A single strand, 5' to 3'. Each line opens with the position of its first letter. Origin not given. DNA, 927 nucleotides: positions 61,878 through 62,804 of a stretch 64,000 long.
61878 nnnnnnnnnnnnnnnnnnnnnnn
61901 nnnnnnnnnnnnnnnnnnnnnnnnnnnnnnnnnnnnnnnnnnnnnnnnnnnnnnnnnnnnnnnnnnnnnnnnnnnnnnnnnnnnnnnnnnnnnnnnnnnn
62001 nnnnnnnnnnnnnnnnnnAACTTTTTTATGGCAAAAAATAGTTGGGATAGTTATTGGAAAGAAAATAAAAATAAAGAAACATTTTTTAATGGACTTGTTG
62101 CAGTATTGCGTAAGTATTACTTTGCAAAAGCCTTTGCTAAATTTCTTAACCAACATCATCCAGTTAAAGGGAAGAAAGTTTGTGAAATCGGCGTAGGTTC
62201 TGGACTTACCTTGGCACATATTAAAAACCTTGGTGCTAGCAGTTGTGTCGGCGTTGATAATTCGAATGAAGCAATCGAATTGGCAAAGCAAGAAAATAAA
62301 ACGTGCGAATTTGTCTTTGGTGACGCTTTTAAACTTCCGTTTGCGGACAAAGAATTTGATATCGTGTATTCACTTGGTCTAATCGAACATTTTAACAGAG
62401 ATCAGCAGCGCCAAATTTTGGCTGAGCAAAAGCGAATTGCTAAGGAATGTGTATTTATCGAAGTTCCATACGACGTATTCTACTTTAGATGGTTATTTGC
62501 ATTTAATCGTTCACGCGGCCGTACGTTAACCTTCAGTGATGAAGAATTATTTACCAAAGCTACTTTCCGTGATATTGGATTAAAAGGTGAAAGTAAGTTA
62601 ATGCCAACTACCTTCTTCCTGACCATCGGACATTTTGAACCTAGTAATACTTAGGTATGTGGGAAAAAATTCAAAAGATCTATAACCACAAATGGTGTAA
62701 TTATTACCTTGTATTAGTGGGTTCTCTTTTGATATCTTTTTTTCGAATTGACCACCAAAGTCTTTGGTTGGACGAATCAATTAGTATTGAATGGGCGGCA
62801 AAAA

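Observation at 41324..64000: Repeated three-gene module (DPM1-like GT2, then SAM methyltransferase, then GT-C membrane protein) at both ends of the glycan locus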

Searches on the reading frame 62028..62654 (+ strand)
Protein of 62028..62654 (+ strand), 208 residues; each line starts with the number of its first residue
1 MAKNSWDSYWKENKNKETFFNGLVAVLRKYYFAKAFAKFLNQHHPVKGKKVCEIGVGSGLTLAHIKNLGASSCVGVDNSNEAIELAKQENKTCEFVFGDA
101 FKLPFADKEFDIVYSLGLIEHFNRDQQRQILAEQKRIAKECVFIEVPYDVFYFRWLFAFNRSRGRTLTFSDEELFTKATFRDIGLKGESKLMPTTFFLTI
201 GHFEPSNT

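Call 5: search_protein_families(library=pfam, proteins=[window:62028-62654:+], max_evalue=0.01)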
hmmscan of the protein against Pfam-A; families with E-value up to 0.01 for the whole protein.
window:62028-62654:+ (208 aa): 10 families
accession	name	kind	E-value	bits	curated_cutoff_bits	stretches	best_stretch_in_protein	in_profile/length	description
PF13649.12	Methyltransf_25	-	1.6e-17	64.4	27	1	51-139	1-94/97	Methyltransferase domain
PF08241.18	Methyltransf_11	-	1.9e-17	64.1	21.2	1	53-139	2-88/95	Methyltransferase domain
PF13847.12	Methyltransf_31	-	6.7e-10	39.3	27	1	47-124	3-89/145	Methyltransferase domain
PF08242.18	Methyltransf_12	-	1.4e-08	35.8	30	1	53-137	2-91/98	Methyltransferase domain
PF13489.12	Methyltransf_23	-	8.7e-08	32.5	27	1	30-125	7-96/164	Methyltransferase domain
PF06325.19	PrmA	-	0.00053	20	22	1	47-90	161-204/296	Ribosomal protein L11 methyltransferase (PrmA)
PF07021.18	MetW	-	0.0006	19.9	21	1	47-158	13-122/193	Methionine biosynthesis protein MetW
PF08003.17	Methyltransf_9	-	0.0012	18.4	23.8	1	43-122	110-195/315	Protein of unknown function (DUF1698)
PF02353.26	CMAS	-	0.0052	16.6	27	1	46-137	61-155/273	Mycolic acid cyclopropane synthetase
PF01209.24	Ubie_methyltran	-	0.0053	16.6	20.1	1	42-139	42-144/233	ubiE/COQ5 methyltransferase family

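Call 6: search_protein_families(library=ncbifam, proteins=[window:62028-62654:+], max_evalue=0.01)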
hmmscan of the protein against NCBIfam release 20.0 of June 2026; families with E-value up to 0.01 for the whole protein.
window:62028-62654:+ (208 aa): 43 families (the best 25 are shown)
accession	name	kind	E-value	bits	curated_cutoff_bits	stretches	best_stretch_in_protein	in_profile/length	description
NF041255.1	mycofact_MftM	equivalog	9.2e-13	48.1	200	1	43-149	135-244/289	mycofactocin oligosaccharide methyltransferase MftM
NF045667.1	MTase_DVU1556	equivalog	2.8e-11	43.3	155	1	44-136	19-109/213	DVU_1556 family methyltransferase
TIGR02072.1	BioC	equivalog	5.6e-10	39.4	184.95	1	33-122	20-110/244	malonyl-ACP O-methyltransferase BioC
NF045825.1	FAmtase_mtf2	equivalog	1.5e-09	37.5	400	1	42-117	54-131/248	fatty-acid O-methyltransferase Mtf2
NF001241.0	PRK00216.1-2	equivalog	1.8e-09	37.6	327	1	25-140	32-141/231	demethylmenaquinone methyltransferase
TIGR01983.1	UbiG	equivalog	4e-09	36.1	102.95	1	26-126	27-133/228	bifunctional 2-polyprenyl-6-hydroxyphenol methylase/3-demethylubiquinol 3-O-methyltransferase UbiG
TIGR01934.1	MenG_MenH_UbiE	subfamily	4.7e-09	35.9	158.35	1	39-140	31-135/223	ubiquinone/menaquinone biosynthesis methyltransferase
NF045823.1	PthPhpthDimycoMt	equivalog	5.4e-09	35.6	300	1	46-138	65-158/256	phthiotriol/phenolphthiotriol dimycocerosates methyltransferase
TIGR02021.1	BchM-ChlM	equivalog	6.8e-08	32.2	158.9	1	38-154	46-163/218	magnesium protoporphyrin IX methyltransferase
NF001244.0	PRK00216.1-5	equivalog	2e-07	30.6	216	1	39-137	40-144/236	bifunctional demethylmenaquinone methyltransferase/2-methoxy-6-polyprenyl-1,4-benzoquinol methylase UbiE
NF004851.0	PRK06202.1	equivalog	3.6e-07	29.8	243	1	21-144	38-164/237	hypothetical protein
TIGR03587.1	Pse_Me-ase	hypoth_equivalog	4.5e-07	30.2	112.05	1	35-144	33-140/204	pseudaminic acid biosynthesis-associated methylase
NF047649.1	MTase_UXPK_star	exception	4.9e-07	29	460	1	47-140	77-175/283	methyltransferase/UXPK-star double selenoprotein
NF041537.1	ArsM_AhpD_UU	exception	7.2e-07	28.3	510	1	47-139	76-173/345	arsenite methyltransferase/AhpD domain selenoprotein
NF008300.0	PRK11088.1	equivalog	1.6e-06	27.8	303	1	34-115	72-157/272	23S rRNA (guanine(745)-N(1))-methyltransferase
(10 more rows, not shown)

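Call 14: find_encoding_contigs(protein=window:62028-62654:+, flank=10000, max_places=6)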
Protein window:62028-62654:+ (208 aa): 1 contig read that carries it; 1 place shown.
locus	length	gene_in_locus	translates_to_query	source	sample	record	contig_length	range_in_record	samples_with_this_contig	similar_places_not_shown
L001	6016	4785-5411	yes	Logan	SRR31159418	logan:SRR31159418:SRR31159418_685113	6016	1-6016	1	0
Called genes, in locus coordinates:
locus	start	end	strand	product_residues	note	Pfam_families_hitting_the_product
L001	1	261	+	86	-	?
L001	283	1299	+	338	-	PF00288:GHMP_kinases_N, PF08544:GHMP_kinases_C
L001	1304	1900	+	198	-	PF13580:SIS_2, PF01380:SIS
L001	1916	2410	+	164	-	PF08645:PNK3P, PF00702:Hydrolase (weak), PF13242:Hydrolase_like (faint)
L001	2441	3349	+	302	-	PF00535:Glycos_transf_2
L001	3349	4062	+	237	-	PF00132:Hexapep, PF14602:Hexapep_2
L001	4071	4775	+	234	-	PF13641:Glyco_tranf_2_3, PF00535:Glycos_transf_2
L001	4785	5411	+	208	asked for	PF13489:Methyltransf_23, PF13847:Methyltransf_31, PF08241:Methyltransf_11, PF08242:Methyltransf_12, PF13649:Methyltransf_25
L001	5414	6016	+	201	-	?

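Call 42: find_homologous_proteins(query=window:62028-62654:+, max_evalue=1e-8)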
Query window:62028-62654:+ (208 aa): 53 proteins with E <= 1e-8 among 145 candidates.
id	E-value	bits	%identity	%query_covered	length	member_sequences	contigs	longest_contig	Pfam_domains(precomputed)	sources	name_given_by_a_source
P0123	5.1e-138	475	100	100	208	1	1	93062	PF13847.13,PF13489.13,PF13649.13,PF08241.19,PF08242.19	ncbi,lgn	-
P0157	4.7e-94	332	69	97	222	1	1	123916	PF13847.13,PF13489.13,PF13649.13,PF08241.19,PF08242.19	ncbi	-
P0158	5.4e-94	331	68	98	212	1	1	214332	PF13847.13,PF13489.13,PF13649.13,PF08241.19,PF08242.19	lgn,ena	-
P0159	7.0e-94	331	69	97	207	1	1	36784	PF13847.13,PF13489.13,PF13649.13,PF08241.19,PF08242.19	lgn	-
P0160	1.2e-93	330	69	97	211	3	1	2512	PF13847.13,PF13489.13,PF13649.13,PF08241.19,PF08242.19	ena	-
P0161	4.5e-93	328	69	97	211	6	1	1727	PF13847.13,PF13489.13,PF13649.13,PF08241.19,PF08242.19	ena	-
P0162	1.1e-92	327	69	97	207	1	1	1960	PF13847.13,PF13489.13,PF13649.13,PF08241.19,PF08242.19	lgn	-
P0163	2.1e-92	326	68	97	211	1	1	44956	PF13847.13,PF13489.13,PF13649.13,PF08241.19,PF08242.19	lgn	-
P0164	4.3e-92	325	66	97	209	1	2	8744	PF13847.13,PF13489.13,PF13649.13,PF08241.19,PF08242.19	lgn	-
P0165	5.7e-92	325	69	97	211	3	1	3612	PF13847.13,PF13489.13,PF13649.13,PF08241.19,PF08242.19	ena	-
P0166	1.6e-91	323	65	97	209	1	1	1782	PF13847.13,PF13489.13,PF13649.13,PF08241.19,PF08242.19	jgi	jgi:ubiquinone/menaquinone biosynthesis C-methylase UbiE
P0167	3.3e-91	322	67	97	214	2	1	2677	PF13847.13,PF13489.13,PF13649.13,PF08241.19,PF08242.19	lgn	-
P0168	8.4e-91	321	68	92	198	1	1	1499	PF13847.13,PF13489.13,PF13649.13,PF08241.19,PF08242.19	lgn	-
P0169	8.6e-91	321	68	97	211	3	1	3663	PF13847.13,PF13489.13,PF13649.13,PF08241.19,PF08242.19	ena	-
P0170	1.6e-90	320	67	97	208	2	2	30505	PF13847.13,PF13489.13,PF13649.13,PF08241.19,PF08242.19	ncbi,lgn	-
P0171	3.0e-90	319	68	96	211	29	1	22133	PF13847.13,PF13489.13,PF13649.13,PF08241.19,PF08242.19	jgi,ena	-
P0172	4.9e-90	319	67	97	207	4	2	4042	PF13847.13,PF13489.13,PF13649.13,PF08241.19,PF08242.19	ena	-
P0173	6.6e-90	318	66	98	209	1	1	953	PF13847.13,PF13489.13,PF13649.13,PF08241.19,PF08242.19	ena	-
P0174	7.9e-90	318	64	97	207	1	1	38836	PF13847.13,PF13489.13,PF13649.13,PF08241.19,PF08242.19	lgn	-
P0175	1.1e-89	317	64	97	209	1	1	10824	PF13847.13,PF13489.13,PF13649.13,PF08241.19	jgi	-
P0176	1.6e-89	317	67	97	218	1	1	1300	PF13847.13,PF13649.13,PF08241.19,PF08242.19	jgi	-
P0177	2.5e-89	316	67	96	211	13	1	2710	PF13847.13,PF13489.13,PF13649.13,PF08241.19,PF08242.19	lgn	-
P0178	3.7e-89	316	67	96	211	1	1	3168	PF13847.13,PF13489.13,PF13649.13,PF08241.19,PF08242.19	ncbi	-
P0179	4.6e-89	315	66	96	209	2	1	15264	PF13847.13,PF13489.13,PF13649.13,PF08241.19,PF08242.19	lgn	-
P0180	6.0e-89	315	65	97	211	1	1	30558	PF13847.13,PF13489.13,PF13649.13,PF08241.19,PF08242.19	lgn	-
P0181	8.6e-89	314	68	96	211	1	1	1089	PF13847.13,PF13489.13,PF13649.13,PF08241.19,PF08242.19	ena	-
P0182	2.5e-88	313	65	97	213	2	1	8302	PF13847.13,PF13489.13,PF13649.13,PF08241.19,PF08242.19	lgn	-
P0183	2.8e-88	313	66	96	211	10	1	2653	PF13847.13,PF13489.13,PF13649.13,PF08241.19,PF08242.19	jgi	-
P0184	6.3e-88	312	68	96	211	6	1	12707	PF13847.13,PF13489.13,PF13649.13,PF08241.19,PF08242.19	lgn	-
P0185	1.3e-87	311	65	96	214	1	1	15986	PF13847.13,PF13489.13,PF13649.13,PF08241.19,PF08242.19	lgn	-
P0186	1.8e-87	310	66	96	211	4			PF13847.13,PF13489.13,PF13649.13,PF08241.19,PF08242.19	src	-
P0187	2.3e-87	310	68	96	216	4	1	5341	PF13847.13,PF13489.13,PF13649.13,PF08241.19,PF08242.19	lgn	-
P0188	2.9e-87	309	65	96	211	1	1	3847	PF13847.13,PF13489.13,PF13649.13,PF08241.19,PF08242.19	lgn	-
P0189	1.9e-86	307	65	98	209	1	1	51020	PF13847.13,PF13489.13,PF13649.13,PF08241.19,PF08242.19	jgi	jgi:ubiquinone/menaquinone biosynthesis C-methylase UbiE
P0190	7.5e-86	305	63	96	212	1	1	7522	PF13847.13,PF13489.13,PF13649.13,PF08241.19,PF08242.19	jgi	jgi:ubiquinone/menaquinone biosynthesis C-methylase UbiE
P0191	8.6e-86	305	66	96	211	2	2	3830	PF13847.13,PF13489.13,PF13649.13,PF08241.19,PF08242.19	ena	-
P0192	3.6e-85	303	63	97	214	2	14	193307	PF13847.13,PF13489.13,PF13649.13,PF08241.19,PF08242.19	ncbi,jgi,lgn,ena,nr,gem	ncbi:class I SAM-dependent methyltransferase [Patescibacteria group bacterium]|nr:class I SAM-depend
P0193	5.1e-85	302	63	97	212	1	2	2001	PF13847.13,PF13489.13,PF13649.13,PF08241.19,PF08242.19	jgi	jgi:ubiquinone/menaquinone biosynthesis C-methylase UbiE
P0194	1.4e-83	297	62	96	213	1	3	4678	PF13847.13,PF13489.13,PF13649.13,PF08241.19,PF08242.19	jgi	-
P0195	1.4e-83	297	65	97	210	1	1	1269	PF13847.13,PF13489.13,PF06325.20,PF13649.13,PF08241.19,PF08242.19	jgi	-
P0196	3.0e-83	296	63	97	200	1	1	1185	PF13847.13,PF13489.13,PF13649.13,PF08241.19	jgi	jgi:ribose 5-phosphate isomerase RpiB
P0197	1.3e-82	294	63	96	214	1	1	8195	PF07021.19,PF13847.13,PF13489.13,PF13649.13,PF08241.19,PF08242.19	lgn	-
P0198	1.5e-82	294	63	98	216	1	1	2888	PF13847.13,PF13489.13,PF13649.13,PF08241.19,PF08242.19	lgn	-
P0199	5.3e-82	292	62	97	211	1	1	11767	PF13847.13,PF13489.13,PF13649.13,PF08241.19,PF08242.19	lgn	-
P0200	2.0e-80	287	65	92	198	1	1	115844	PF13847.13,PF13489.13,PF13649.13,PF08241.19,PF08242.19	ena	-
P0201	2.3e-80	287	59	97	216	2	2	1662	PF13847.13,PF13489.13,PF13649.13,PF08241.19,PF08242.19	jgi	-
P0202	1.4e-79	284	61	97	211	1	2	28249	PF13847.13,PF13489.13,PF13649.13,PF08241.19,PF08242.19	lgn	-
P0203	2.7e-79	283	60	96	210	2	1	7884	PF13847.13,PF13489.13,PF13649.13,PF08241.19,PF08242.19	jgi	jgi:ubiquinone/menaquinone biosynthesis C-methylase UbiE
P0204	4.1e-77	276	61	97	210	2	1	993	PF13847.13,PF13489.13,PF13649.13,PF08241.19,PF08242.19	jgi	-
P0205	8.6e-66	239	63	84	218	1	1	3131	PF13847.13,PF13489.13,PF13649.13,PF08241.19,PF08242.19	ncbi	ncbi:MAG: class I SAM-dependent methyltransferase [Microcoleaceae cyanobacterium]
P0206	1.8e-65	238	57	97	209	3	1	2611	PF13649.13,PF08241.19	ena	-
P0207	2.4e-65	238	64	75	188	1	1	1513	PF13847.13,PF13489.13,PF13649.13,PF08241.19,PF00886.25,PF08242.19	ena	-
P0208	8.7e-62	226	49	97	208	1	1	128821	PF13847.13,PF13489.13,PF13649.13,PF08241.19,PF08242.19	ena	-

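Call 43: find_encoding_contigs(protein=P0192, flank=8000, max_places=3)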
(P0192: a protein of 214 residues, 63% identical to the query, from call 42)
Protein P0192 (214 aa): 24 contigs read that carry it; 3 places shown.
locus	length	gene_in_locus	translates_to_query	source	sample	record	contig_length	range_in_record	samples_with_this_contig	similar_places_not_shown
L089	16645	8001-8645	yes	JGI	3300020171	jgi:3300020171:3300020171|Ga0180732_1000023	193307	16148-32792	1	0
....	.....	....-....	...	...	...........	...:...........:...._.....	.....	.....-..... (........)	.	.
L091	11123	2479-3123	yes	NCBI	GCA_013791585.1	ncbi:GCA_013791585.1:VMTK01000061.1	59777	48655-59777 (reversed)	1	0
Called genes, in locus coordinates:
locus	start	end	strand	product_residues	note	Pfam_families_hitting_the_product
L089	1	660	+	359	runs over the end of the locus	PF20706:GT4-conflict (weak), PF00534:Glycos_transf_1, PF13692:Glyco_trans_1_4, PF13524:Glyco_trans_1_2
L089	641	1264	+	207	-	PF13489:Methyltransf_23, PF13649:Methyltransf_25 (weak), PF08241:Methyltransf_11, PF08242:Methyltransf_12 (faint)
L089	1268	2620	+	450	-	PF02310:B12-binding, PF04055:Radical_SAM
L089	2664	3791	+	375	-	PF00534:Glycos_transf_1, PF13692:Glyco_trans_1_4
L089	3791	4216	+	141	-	-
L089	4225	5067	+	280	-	-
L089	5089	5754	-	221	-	PF10551:MULE (weak), PF00872:Transposase_mut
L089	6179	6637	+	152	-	-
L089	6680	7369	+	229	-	PF00535:Glycos_transf_2, PF13641:Glyco_tranf_2_3 (weak)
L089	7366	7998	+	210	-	PF13489:Methyltransf_23, PF13847:Methyltransf_31, PF08241:Methyltransf_11, PF08242:Methyltransf_12 (weak), PF13649:Methyltransf_25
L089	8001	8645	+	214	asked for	PF13489:Methyltransf_23, PF13847:Methyltransf_31, PF08241:Methyltransf_11, PF08242:Methyltransf_12, PF13649:Methyltransf_25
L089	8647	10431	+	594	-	-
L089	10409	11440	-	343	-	PF00535:Glycos_transf_2, PF10111:Glyco_tranf_2_2, PF13641:Glyco_tranf_2_3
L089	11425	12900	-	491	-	PF02310:B12-binding, PF04055:Radical_SAM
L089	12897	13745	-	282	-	PF01531:Glyco_transf_11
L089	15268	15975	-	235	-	PF13489:Methyltransf_23, PF08241:Methyltransf_11, PF08242:Methyltransf_12 (weak), PF13649:Methyltransf_25 (weak), PF13847:Methyltransf_31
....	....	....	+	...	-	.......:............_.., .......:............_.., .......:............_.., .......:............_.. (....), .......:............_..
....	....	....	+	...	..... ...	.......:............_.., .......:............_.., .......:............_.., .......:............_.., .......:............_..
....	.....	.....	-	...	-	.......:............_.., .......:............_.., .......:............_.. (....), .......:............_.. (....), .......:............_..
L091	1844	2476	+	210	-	PF13489:Methyltransf_23, PF13847:Methyltransf_31, PF08241:Methyltransf_11, PF08242:Methyltransf_12 (weak), PF13649:Methyltransf_25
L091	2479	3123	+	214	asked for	PF13489:Methyltransf_23, PF13847:Methyltransf_31, PF08241:Methyltransf_11, PF08242:Methyltransf_12, PF13649:Methyltransf_25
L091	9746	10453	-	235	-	PF13489:Methyltransf_23, PF08241:Methyltransf_11, PF08242:Methyltransf_12 (weak), PF13649:Methyltransf_25 (weak), PF13847:Methyltransf_31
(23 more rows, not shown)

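Call 44: find_encoding_contigs(protein=P0158, flank=8000, max_places=1)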
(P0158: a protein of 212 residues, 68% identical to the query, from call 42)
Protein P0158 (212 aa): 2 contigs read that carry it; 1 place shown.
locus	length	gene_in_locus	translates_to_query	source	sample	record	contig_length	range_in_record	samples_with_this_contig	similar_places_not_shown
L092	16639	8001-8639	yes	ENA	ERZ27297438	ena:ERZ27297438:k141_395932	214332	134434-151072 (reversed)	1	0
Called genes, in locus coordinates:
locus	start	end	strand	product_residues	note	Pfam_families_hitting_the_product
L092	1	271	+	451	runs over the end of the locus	PF02310:B12-binding (weak), PF04055:Radical_SAM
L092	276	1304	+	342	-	PF13692:Glyco_trans_1_4, PF00534:Glycos_transf_1, PF13524:Glyco_trans_1_2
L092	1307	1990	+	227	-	PF13489:Methyltransf_23, PF07021:MetW, PF13847:Methyltransf_31, PF08241:Methyltransf_11, PF08242:Methyltransf_12, PF13649:Methyltransf_25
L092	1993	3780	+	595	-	PF02543:Carbam_trans_N, PF22521:HypF_C_2, PF16861:Carbam_trans_C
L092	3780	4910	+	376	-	PF00534:Glycos_transf_1, PF13692:Glyco_trans_1_4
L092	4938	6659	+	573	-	-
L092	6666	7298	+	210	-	PF13489:Methyltransf_23, PF13847:Methyltransf_31, PF08241:Methyltransf_11, PF08242:Methyltransf_12, PF13649:Methyltransf_25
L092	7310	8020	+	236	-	PF00535:Glycos_transf_2, PF13641:Glyco_tranf_2_3 (weak)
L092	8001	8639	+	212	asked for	PF13489:Methyltransf_23, PF13847:Methyltransf_31, PF08241:Methyltransf_11, PF08242:Methyltransf_12, PF13649:Methyltransf_25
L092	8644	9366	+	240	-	PF05050:Methyltransf_21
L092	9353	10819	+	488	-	PF01209:Ubie_methyltran, PF07021:MetW, PF13489:Methyltransf_23, PF08241:Methyltransf_11, PF08242:Methyltransf_12, PF13649:Methyltransf_25, PF13847:Methyltransf_31, PF00535:Glycos_transf_2, +1 more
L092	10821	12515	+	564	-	PF13231:PMT_2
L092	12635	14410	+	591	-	-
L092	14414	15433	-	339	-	PF00535:Glycos_transf_2, PF10111:Glyco_tranf_2_2, PF13641:Glyco_tranf_2_3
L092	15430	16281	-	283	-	PF01531:Glyco_transf_11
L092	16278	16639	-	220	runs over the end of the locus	PF05050:Methyltransf_21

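Call 45: find_encoding_contigs(protein=P0174, flank=10000, max_places=1)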
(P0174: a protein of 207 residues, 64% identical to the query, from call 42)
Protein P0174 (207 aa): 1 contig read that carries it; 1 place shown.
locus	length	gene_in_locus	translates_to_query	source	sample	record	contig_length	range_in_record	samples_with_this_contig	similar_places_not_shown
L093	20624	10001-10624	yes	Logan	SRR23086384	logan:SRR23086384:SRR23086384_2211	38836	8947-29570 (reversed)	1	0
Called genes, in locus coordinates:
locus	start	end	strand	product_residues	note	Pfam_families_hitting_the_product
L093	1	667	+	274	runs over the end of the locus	PF13489:Methyltransf_23, PF08241:Methyltransf_11 (faint)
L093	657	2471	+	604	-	-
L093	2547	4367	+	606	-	PF13522:GATase_6, PF13537:GATase_7, PF00733:Asn_synthase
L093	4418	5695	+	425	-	PF00534:Glycos_transf_1, PF13692:Glyco_trans_1_4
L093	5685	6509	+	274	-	PF00535:Glycos_transf_2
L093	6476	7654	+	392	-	PF00534:Glycos_transf_1, PF13692:Glyco_trans_1_4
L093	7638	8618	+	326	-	PF13489:Methyltransf_23, PF01209:Ubie_methyltran, PF13847:Methyltransf_31, PF08241:Methyltransf_11, PF08242:Methyltransf_12, PF13649:Methyltransf_25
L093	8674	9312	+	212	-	PF13489:Methyltransf_23, PF13847:Methyltransf_31, PF08241:Methyltransf_11, PF08242:Methyltransf_12, PF13649:Methyltransf_25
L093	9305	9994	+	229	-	PF00535:Glycos_transf_2, PF13641:Glyco_tranf_2_3 (weak)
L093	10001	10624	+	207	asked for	PF13489:Methyltransf_23, PF13847:Methyltransf_31 (weak), PF13649:Methyltransf_25, PF08241:Methyltransf_11, PF08242:Methyltransf_12 (weak)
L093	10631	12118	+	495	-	PF02366:PMT (weak)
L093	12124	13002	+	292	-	PF00535:Glycos_transf_2, PF13641:Glyco_tranf_2_3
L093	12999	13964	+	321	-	PF00535:Glycos_transf_2, PF13641:Glyco_tranf_2_3 (faint)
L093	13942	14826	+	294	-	PF13641:Glyco_tranf_2_3, PF00535:Glycos_transf_2, PF10111:Glyco_tranf_2_2 (faint), PF13506:Glyco_transf_21 (faint), PF13632:Glyco_trans_2_3, PF02709:Glyco_transf_7C (weak)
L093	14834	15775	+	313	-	PF01073:3Beta_HSD, PF01370:Epimerase, PF04321:RmlD_sub_bind (weak), PF07993:NAD_binding_4 (faint), PF16363:GDP_Man_Dehyd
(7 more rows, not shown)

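Call 71: find_related_loci(query=A6, collection=metagenome_contigs, flank=5000)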
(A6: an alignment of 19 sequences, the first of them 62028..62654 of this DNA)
Query A6 (208 aa) in metagenome_contigs; peptide patterns used: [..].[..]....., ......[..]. (x = any residue, [..] = any of these).
191 stretches matched a pattern; 25 encode a relative of the query (tblastn E <= 1e-3); 25 distinct loci.
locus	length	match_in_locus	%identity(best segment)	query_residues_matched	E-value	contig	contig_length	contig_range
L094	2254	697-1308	67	3-205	2e-99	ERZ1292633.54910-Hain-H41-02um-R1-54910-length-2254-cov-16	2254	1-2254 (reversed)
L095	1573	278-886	66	3-204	3e-101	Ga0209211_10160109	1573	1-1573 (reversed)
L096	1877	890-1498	67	3-204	1e-99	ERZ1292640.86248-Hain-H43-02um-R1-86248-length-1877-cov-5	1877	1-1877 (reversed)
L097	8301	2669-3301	65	3-208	7e-95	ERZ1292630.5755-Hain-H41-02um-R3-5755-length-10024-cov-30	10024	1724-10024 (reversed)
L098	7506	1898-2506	67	3-204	1e-94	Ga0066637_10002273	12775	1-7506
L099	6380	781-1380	68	6-204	6e-95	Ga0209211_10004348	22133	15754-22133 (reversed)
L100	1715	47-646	67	6-204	6e-100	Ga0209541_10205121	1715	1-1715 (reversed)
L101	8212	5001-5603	64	3-203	1e-94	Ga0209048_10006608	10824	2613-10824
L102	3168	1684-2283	67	6-204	4e-95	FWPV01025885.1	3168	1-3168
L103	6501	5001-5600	67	6-204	3e-93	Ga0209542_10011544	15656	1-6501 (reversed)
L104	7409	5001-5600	67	6-204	3e-93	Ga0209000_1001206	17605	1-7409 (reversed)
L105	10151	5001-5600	66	6-204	4e-93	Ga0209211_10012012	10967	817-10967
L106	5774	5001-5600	66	6-204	3e-92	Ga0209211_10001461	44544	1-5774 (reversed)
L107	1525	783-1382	66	6-204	8e-97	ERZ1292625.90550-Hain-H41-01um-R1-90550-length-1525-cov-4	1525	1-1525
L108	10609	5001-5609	63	3-204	7e-90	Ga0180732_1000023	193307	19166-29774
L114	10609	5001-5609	60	3-204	2e-82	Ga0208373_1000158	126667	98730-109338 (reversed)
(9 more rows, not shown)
